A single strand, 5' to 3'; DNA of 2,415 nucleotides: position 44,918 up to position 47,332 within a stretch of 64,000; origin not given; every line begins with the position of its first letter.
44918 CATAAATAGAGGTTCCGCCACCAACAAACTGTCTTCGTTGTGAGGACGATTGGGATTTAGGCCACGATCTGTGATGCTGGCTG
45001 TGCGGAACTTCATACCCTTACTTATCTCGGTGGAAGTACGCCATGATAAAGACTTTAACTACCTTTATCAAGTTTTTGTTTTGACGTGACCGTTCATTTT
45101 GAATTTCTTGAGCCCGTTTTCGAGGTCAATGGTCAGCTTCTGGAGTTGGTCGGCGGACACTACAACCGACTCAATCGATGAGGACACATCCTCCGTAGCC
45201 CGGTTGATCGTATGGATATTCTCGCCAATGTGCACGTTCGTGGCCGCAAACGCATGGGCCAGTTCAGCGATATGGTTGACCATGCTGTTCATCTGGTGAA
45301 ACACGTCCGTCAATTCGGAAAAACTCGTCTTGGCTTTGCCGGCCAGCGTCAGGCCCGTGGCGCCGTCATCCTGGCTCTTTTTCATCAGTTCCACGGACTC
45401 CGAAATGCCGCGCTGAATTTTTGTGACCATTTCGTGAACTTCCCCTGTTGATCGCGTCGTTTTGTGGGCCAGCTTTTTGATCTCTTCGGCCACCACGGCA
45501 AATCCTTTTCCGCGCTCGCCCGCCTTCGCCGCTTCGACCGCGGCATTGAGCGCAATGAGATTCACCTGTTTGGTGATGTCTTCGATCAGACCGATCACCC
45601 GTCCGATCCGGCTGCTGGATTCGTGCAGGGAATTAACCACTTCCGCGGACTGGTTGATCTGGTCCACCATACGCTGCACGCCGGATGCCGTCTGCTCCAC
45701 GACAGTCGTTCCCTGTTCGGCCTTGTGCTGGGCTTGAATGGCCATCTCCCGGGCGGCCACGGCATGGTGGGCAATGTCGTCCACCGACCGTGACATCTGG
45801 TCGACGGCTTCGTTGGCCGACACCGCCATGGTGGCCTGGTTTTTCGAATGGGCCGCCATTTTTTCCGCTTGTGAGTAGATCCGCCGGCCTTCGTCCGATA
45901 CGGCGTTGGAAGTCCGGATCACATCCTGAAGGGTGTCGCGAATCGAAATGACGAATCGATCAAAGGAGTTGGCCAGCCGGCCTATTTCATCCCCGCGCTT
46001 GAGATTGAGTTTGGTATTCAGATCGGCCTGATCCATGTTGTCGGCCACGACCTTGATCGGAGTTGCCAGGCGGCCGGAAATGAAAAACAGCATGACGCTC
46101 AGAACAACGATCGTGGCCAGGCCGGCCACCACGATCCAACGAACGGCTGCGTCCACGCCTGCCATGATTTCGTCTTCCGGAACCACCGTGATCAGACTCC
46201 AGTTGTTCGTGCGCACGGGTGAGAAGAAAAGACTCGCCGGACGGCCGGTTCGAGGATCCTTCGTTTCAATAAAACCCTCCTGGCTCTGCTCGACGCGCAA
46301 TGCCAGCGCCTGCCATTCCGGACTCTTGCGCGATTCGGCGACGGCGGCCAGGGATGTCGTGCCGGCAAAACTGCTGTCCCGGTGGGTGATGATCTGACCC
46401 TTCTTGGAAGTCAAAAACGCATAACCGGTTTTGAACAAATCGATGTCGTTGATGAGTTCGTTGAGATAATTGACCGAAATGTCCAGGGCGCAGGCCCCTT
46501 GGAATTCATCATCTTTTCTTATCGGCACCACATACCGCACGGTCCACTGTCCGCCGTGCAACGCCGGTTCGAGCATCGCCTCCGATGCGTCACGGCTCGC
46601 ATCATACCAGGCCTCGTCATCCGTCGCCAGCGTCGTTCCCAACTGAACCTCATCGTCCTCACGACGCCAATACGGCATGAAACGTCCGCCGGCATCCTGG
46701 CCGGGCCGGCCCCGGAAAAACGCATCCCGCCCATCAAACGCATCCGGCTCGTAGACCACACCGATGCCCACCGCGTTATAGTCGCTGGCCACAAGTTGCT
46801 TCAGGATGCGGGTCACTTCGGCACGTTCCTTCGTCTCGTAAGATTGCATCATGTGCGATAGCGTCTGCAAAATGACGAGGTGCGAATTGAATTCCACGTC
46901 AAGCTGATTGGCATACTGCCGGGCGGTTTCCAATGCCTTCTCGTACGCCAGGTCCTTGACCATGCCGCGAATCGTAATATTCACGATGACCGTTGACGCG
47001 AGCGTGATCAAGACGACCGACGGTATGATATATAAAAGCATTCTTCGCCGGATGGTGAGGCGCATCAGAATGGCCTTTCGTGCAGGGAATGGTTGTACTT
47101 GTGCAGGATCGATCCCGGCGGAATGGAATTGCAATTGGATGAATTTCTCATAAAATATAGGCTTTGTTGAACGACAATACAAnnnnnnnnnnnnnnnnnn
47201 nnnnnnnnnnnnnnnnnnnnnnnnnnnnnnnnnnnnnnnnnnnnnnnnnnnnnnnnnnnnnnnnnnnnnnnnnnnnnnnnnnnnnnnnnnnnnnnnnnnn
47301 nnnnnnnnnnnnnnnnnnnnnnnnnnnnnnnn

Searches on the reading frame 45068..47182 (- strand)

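Call 39: search_protein_families(library=pfam, proteins=[window:45068-47182:-], max_evalue=0.00001)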
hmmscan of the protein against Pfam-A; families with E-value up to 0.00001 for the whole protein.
window:45068-47182:- (704 aa): 3 families
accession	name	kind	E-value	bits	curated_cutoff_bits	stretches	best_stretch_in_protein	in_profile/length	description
PF00015.26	MCPsignal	-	2.2e-36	125.7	34.6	1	479-661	2-170/172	Methyl-accepting chemotaxis protein (MCP) signalling domain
PF02743.24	dCache_1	-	2.3e-16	60.5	45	1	77-332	5-239/240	Cache domain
PF00672.30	HAMP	-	2.7e-07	31.2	25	1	367-415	1-52/53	HAMP domain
